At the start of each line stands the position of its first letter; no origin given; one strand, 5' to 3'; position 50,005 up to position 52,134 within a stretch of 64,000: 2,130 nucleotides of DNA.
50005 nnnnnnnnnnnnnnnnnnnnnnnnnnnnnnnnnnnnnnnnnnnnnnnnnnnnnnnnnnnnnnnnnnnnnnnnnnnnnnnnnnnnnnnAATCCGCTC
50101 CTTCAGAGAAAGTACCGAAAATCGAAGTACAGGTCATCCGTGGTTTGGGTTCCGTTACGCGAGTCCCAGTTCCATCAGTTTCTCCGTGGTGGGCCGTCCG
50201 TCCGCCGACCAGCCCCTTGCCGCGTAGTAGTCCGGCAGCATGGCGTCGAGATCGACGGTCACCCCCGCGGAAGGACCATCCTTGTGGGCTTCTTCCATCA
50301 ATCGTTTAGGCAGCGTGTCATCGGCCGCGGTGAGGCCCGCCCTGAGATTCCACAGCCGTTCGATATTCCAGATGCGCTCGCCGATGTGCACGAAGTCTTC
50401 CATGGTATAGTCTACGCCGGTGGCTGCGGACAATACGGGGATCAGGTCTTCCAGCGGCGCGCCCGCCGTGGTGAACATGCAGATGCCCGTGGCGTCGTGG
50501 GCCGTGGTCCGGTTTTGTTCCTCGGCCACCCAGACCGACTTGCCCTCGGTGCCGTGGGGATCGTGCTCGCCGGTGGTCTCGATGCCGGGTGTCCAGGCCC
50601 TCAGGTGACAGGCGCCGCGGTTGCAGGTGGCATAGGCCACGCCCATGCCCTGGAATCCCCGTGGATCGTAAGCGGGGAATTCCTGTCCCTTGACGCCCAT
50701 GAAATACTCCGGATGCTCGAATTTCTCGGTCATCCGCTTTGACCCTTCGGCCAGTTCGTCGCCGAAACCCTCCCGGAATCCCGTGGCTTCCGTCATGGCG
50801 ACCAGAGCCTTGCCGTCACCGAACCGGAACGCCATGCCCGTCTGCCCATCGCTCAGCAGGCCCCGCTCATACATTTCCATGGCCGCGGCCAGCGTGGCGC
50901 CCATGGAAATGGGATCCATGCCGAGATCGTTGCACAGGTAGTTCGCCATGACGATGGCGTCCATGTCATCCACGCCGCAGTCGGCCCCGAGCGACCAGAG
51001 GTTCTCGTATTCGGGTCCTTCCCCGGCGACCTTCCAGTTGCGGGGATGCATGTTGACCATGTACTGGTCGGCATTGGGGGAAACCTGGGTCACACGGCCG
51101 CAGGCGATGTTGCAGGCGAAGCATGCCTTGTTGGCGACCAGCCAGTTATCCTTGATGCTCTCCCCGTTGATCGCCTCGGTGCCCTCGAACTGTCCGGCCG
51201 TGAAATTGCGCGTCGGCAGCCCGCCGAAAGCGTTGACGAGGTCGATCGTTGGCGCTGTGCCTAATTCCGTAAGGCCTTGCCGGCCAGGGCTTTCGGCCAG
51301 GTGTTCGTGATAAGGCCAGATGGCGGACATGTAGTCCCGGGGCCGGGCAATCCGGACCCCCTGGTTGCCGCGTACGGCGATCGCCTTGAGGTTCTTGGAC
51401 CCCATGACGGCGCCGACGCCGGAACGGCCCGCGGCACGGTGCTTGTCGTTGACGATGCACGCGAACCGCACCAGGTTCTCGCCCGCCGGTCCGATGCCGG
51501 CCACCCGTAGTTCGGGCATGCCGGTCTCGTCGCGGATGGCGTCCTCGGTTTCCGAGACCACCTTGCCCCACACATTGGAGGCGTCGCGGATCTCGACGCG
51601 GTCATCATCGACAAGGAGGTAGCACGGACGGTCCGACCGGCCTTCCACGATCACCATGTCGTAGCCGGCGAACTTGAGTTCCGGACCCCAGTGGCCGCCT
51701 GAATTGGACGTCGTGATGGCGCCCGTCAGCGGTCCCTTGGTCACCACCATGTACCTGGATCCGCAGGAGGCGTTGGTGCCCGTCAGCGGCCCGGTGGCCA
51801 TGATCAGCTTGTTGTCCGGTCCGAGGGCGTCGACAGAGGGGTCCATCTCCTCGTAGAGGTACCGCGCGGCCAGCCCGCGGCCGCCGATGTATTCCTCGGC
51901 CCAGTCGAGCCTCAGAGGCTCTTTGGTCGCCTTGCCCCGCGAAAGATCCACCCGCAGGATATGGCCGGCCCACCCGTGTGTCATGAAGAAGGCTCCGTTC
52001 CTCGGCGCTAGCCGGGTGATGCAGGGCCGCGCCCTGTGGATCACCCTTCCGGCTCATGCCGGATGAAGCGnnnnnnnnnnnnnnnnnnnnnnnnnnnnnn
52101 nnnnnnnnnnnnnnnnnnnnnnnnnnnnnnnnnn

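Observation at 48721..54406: AorABC-like tungsten aldehyde oxidoreductase locus with a duplicated catalytic subunit in a high-GC bacterium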

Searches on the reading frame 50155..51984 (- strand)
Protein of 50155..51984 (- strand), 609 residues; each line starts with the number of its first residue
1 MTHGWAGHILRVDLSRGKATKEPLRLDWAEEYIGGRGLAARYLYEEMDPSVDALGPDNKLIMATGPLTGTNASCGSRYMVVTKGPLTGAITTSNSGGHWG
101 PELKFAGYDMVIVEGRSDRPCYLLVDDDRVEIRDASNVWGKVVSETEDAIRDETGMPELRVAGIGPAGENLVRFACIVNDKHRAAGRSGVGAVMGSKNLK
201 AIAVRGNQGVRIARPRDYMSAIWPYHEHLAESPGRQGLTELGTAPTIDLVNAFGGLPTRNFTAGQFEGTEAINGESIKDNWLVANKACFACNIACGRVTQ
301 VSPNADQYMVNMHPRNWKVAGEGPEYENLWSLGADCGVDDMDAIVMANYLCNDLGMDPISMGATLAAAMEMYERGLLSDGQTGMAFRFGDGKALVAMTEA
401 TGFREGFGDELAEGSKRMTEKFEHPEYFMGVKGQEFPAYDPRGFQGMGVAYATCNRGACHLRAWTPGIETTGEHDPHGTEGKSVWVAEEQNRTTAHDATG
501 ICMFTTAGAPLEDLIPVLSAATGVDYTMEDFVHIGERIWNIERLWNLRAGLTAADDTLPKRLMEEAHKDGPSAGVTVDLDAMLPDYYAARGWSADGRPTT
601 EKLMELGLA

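Call 5: search_protein_families(library=pfam, proteins=[window:50155-51984:-])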
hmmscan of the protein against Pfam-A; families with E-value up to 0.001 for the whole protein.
window:50155-51984:- (609 aa): 2 families
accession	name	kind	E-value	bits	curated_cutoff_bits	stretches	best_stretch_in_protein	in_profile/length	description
PF01314.23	AFOR_C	-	7.3e-140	466.9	27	1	226-608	7-385/385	Aldehyde ferredoxin oxidoreductase, domains 2 & 3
PF02730.20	AFOR_N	-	2e-85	286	29.8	1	7-206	1-198/199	Aldehyde ferredoxin oxidoreductase, N-terminal domain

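Call 6: search_protein_families(library=ncbifam, proteins=[window:50155-51984:-])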
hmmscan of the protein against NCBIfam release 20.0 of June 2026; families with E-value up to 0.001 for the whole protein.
window:50155-51984:- (609 aa): 2 families
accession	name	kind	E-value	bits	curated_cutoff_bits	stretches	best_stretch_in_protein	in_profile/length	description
NF007354.0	PRK09849.1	equivalog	3.3e-71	240.8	868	1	1-223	4-223/703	aldehyde ferredoxin oxidoreductase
NF040818.1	GAPOR_Arch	equivalog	8.1e-10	37.6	1300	1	48-132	42-125/654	glyceraldehyde-3-phosphate:ferredoxin oxidoreductase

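Call 8: search_solved_structures(query=window:50155-51984:-, max_evalue=1e-20)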
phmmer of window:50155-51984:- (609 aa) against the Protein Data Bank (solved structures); distinct sequences matched with E-value up to 1e-20: 9.
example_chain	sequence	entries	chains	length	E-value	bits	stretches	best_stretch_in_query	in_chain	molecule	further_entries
8c0z_A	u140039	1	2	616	9.8e-198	661.7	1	4-608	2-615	Aldehyde:ferredoxin oxidoreductase,tungsten-containing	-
9mqx_D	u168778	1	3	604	6.7e-197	658.9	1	4-608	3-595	Aldehyde:ferredoxin oxidoreductase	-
1aor_A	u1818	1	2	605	2.5e-183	614.1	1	4-609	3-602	ALDEHYDE FERREDOXIN OXIDOREDUCTASE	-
9g7j_A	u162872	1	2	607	1.2e-157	529.3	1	3-608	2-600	Aldehyde ferredoxin oxidoreductase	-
9q1t_A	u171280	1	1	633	9.1e-122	410.8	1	4-608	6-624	Tungsten-dependent aldehyde oxidoreductase WOR83 from Haloferax volcanii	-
1b25_A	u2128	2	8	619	3.9e-93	316.2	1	3-608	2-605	PROTEIN (FORMALDEHYDE FERREDOXIN OXIDOREDUCTASE) | FORMALDEHYDE FERREDOXIN OXIDOREDUCTASE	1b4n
6x6u_A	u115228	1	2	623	4.6e-58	200.3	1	4-608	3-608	Formaldehyde:ferredoxin oxidoreductase wor5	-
6x1o_A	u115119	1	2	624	4.6e-58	200.3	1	4-608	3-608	Formaldehyde:ferredoxin oxidoreductase wor5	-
4z3w_A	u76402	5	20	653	9.4e-57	196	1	3-233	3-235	Benzoyl-CoA reductase, putative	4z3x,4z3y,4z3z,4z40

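Call 22: find_homologous_proteins(query=window:50155-51984:-, max_evalue=1e-50)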
Query window:50155-51984:- (609 aa): 8000 proteins with E <= 1e-50 among 8000 candidates; the best 120 are listed.
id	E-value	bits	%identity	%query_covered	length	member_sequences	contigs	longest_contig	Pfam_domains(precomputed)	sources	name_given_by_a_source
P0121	0.0e+0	1409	99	100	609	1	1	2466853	PF02730.21,PF01314.24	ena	-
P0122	0.0e+0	1408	98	100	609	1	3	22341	PF02730.21,PF01314.24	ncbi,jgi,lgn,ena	-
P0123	0.0e+0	1386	97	100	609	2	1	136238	PF02730.21,PF01314.24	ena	-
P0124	0.0e+0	1385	97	100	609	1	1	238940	PF02730.21,PF01314.24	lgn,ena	-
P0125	0.0e+0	1385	97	100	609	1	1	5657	PF02730.21,PF01314.24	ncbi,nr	ncbi:MAG: aldehyde ferredoxin oxidoreductase family protein [candidate division Zixibacteria bacteri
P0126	0.0e+0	1384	96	100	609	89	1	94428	PF02730.21,PF01314.24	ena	-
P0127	0.0e+0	1382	96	100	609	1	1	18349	PF02730.21,PF01314.24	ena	-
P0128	0.0e+0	1382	96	100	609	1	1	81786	PF02730.21,PF01314.24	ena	-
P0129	0.0e+0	1381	96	100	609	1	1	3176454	PF02730.21,PF01314.24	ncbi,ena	-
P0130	0.0e+0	1380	96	100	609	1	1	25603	PF02730.21,PF01314.24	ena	-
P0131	0.0e+0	1379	96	100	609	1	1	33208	PF02730.21,PF01314.24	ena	-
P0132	0.0e+0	1374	95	100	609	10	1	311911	PF02730.21,PF01314.24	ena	-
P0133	0.0e+0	1371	95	100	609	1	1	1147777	PF02730.21,PF01314.24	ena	-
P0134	0.0e+0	1369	95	100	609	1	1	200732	PF02730.21,PF01314.24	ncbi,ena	-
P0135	0.0e+0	1352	94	100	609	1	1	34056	PF02730.21,PF01314.24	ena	-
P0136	0.0e+0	1352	94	100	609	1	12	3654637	PF02730.21,PF01314.24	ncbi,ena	-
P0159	0.0e+0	1031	71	100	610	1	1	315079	PF02730.21,PF01314.24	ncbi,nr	ncbi:MAG: aldehyde ferredoxin oxidoreductase family protein [Planctomycetes bacterium]|nr:aldehyde f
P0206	1.8e-296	1003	70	100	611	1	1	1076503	PF02730.21,PF01314.24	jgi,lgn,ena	-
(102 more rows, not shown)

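Call 23: find_encoding_contigs(protein=P0121, flank=8000, max_places=2)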
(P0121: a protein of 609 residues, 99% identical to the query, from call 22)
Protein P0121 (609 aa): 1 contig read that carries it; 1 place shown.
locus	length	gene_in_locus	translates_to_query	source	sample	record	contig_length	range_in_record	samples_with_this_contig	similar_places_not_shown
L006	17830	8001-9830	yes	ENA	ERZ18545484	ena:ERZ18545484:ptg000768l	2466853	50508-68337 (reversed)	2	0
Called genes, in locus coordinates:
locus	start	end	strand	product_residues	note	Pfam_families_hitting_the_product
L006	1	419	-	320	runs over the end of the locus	PF00389:2-Hacid_dh, PF02826:2-Hacid_dh_C, PF03446:NAD_binding_2 (weak)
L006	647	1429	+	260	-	PF13489:Methyltransf_23, PF13847:Methyltransf_31, PF08241:Methyltransf_11, PF08242:Methyltransf_12, PF13649:Methyltransf_25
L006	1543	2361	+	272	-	PF01209:Ubie_methyltran (weak), PF08241:Methyltransf_11, PF08242:Methyltransf_12, PF13649:Methyltransf_25, PF13847:Methyltransf_31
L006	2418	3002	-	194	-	PF00581:Rhodanese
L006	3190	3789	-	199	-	-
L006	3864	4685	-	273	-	PF13489:Methyltransf_23 (weak), PF01209:Ubie_methyltran, PF01861:BpsA_C (weak), PF08241:Methyltransf_11, PF13649:Methyltransf_25, PF13847:Methyltransf_31, PF08242:Methyltransf_12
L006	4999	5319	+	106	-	PF08734:GYD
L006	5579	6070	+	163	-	PF00037:Fer4 (faint), PF12797:Fer4_2 (faint), PF12837:Fer4_6 (faint), PF12838:Fer4_7 (weak), PF13237:Fer4_10 (weak), PF13247:Fer4_11, PF14697:Fer4_21, PF12838:Fer4_7 (weak), +6 more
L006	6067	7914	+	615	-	PF02730:AFOR_N, PF01314:AFOR_C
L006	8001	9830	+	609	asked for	PF02730:AFOR_N, PF01314:AFOR_C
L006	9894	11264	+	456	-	PF03486:HI0933_like (faint), PF07992:Pyr_redox_2, PF13454:NAD_binding_9 (faint), PF01593:Amino_oxidase (faint), PF13738:Pyr_redox_3 (weak), PF00070:Pyr_redox, PF18267:Rubredoxin_C (faint)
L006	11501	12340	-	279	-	PF00491:Arginase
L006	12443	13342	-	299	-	PF13505:OMP_b-brl, PF01617:Surface_Ag_2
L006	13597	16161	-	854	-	PF06452:CBM9_1 (weak), PF19313:DUF5916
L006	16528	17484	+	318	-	PF00291:PALP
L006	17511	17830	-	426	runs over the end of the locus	PF13349:DUF4097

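Call 24: find_encoding_contigs(protein=P0136, flank=8000, max_places=3)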
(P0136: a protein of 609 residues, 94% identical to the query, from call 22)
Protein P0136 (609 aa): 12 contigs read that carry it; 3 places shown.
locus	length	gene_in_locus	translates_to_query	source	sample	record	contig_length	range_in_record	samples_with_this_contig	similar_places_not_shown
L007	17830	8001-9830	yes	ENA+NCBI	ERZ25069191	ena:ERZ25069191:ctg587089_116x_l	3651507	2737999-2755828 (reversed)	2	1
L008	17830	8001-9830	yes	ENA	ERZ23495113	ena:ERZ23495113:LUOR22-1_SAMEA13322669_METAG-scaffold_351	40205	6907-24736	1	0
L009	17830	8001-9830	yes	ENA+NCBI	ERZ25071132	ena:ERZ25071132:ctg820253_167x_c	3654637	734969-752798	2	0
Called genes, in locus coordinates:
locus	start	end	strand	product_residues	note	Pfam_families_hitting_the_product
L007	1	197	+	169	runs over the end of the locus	-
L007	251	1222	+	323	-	PF00583:Acetyltransf_1 (faint), PF13508:Acetyltransf_7 (faint)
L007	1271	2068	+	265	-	PF01209:Ubie_methyltran (weak), PF13847:Methyltransf_31, PF08241:Methyltransf_11, PF08242:Methyltransf_12, PF13649:Methyltransf_25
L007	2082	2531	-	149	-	PF00581:Rhodanese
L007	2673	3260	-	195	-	-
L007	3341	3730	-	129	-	PF11528:DUF3224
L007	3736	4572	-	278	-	PF01209:Ubie_methyltran, PF08241:Methyltransf_11, PF08242:Methyltransf_12, PF13649:Methyltransf_25, PF13847:Methyltransf_31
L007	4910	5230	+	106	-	PF08734:GYD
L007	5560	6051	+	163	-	PF00037:Fer4 (faint), PF12797:Fer4_2 (faint), PF12838:Fer4_7 (weak), PF13237:Fer4_10 (weak), PF13247:Fer4_11, PF14697:Fer4_21, PF25160:LdpA_Fe-S-bd (weak), PF12838:Fer4_7 (weak), +6 more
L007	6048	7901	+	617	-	PF02730:AFOR_N, PF01314:AFOR_C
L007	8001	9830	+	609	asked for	PF02730:AFOR_N, PF01314:AFOR_C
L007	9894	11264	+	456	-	PF03486:HI0933_like (faint), PF07992:Pyr_redox_2, PF13454:NAD_binding_9 (faint), PF01593:Amino_oxidase (faint), PF13738:Pyr_redox_3 (weak), PF00070:Pyr_redox, PF18267:Rubredoxin_C (weak)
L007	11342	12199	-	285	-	PF00491:Arginase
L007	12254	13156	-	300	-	PF01617:Surface_Ag_2 (weak)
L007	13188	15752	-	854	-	PF06452:CBM9_1 (weak), PF19313:DUF5916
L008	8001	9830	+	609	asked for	PF02730:AFOR_N, PF01314:AFOR_C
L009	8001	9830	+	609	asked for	PF02730:AFOR_N, PF01314:AFOR_C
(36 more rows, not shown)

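Call 25: find_related_loci(query=window:50155-51984:-, collection=genome_contigs, flank=6000)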
Query window:50155-51984:- (609 aa) in genome_contigs; peptide patterns used: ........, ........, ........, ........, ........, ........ (x = any residue, [..] = any of these).
235 stretches matched a pattern; 221 encode a relative of the query (tblastn E <= 1e-3); the best 80 are kept; 79 distinct loci.
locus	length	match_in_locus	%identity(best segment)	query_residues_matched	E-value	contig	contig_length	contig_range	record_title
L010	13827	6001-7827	99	1-609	0e+0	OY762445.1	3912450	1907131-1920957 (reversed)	MAG: bacterium isolate 4d88f91b-64ba-49ef-9c7d-4906d56127d1 genome assembly, chromosome: 1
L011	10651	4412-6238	98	1-609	0e+0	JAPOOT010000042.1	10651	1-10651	MAG: Gemmatimonadetes bacterium isolate APA_bin_41 c_000000466579, whole genome shotgun sequence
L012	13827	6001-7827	97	1-609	0e+0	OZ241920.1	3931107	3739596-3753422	MAG: bacterium isolate c159a2c7-7ae9-43f8-b1c6-a8821b09048b genome assembly, chromosome: 1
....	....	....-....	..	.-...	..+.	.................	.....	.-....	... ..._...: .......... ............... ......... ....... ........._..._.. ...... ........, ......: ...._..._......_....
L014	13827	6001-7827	97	1-609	0e+0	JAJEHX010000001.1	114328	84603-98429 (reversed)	MAG: Candidatus Latescibacterota bacterium isolate p16x63bins.21 k141_445329, whole genome shotgun sequence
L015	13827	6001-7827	96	1-609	0e+0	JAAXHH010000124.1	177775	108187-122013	MAG: Candidatus Latescibacterota bacterium isolate Plut_88884 unfiltered_Plut_88884_genomic_contig_405951, whole genome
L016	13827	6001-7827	96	1-609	0e+0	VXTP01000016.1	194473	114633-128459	MAG: Gemmatimonadetes bacterium isolate SB0665_bin_8 NODE_41_length_194473_cov_14.233286, whole genome shotgun sequence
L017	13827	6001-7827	96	1-609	0e+0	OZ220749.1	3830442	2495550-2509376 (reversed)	MAG: bacterium isolate 072a604d-d951-4d4f-bb27-b5f30d89a258 genome assembly, chromosome: 1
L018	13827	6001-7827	96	1-609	0e+0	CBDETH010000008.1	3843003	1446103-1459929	MAG: bacterium isolate a37c322d-fd18-4de0-acdf-9ec38001f2fc genome assembly, contig: contig_8, whole genome shotgun sequ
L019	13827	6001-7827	96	1-609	0e+0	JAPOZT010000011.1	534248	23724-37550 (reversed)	MAG: Gemmatimonadetes bacterium isolate IRC1_bin_16 NODE_7_length_534248_cov_22.1179, whole genome shotgun sequence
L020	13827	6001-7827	95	1-609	0e+0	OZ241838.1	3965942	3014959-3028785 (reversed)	MAG: bacterium isolate 834f4656-8c40-439b-be50-31c876aeaf38 genome assembly, chromosome: 1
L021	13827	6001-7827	96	1-609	0e+0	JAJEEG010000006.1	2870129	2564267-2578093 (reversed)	MAG: Candidatus Latescibacterota bacterium isolate p16x34bins.14 k141_287726, whole genome shotgun sequence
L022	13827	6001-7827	94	1-609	0e+0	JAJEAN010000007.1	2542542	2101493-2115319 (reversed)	MAG: Candidatus Latescibacterota bacterium isolate jk18x7bins.54 k141_2599900, whole genome shotgun sequence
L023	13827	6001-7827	93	1-609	0e+0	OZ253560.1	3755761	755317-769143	MAG: bacterium isolate 97c2cdc3-07c5-4390-9168-6b920e0bec44 genome assembly, chromosome: 1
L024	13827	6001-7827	93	1-609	0e+0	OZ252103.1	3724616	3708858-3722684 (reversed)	MAG: bacterium isolate 8b9b2d7a-c40d-4f90-8ad6-3455a0001c0c genome assembly, chromosome: 1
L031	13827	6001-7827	95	1-609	0e+0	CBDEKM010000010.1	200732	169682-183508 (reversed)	MAG: bacterium isolate fecf1fe2-d5d3-4dbd-a99f-11e0e87e1ef0 genome assembly, contig: contig_10, whole genome shotgun seq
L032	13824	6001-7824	73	1-608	0e+0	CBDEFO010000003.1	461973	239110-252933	MAG: Candidatus Latescibacterota bacterium isolate a4066e80-b4ac-45ed-9db6-0889b3e81570 genome assembly, contig: contig_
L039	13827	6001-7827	69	3-608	0e+0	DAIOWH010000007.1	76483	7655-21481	MAG TPA_asm: Planctomycetia bacterium isolate CTOTU28215 NODE_10_length_76483_cov_467.218755, whole genome shotgun seque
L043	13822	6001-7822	73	1-608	0e+0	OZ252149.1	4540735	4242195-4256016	MAG: Candidatus Latescibacterota bacterium isolate 5250bc21-db7e-4a39-8016-0dfc5ffc07cb genome assembly, chromosome: 1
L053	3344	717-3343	62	1-609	0e+0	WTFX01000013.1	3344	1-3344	MAG: Microthrixaceae bacterium isolate CO36386bin_14 NODE_11681_length_3344_cov_4.063241, whole genome shotgun sequence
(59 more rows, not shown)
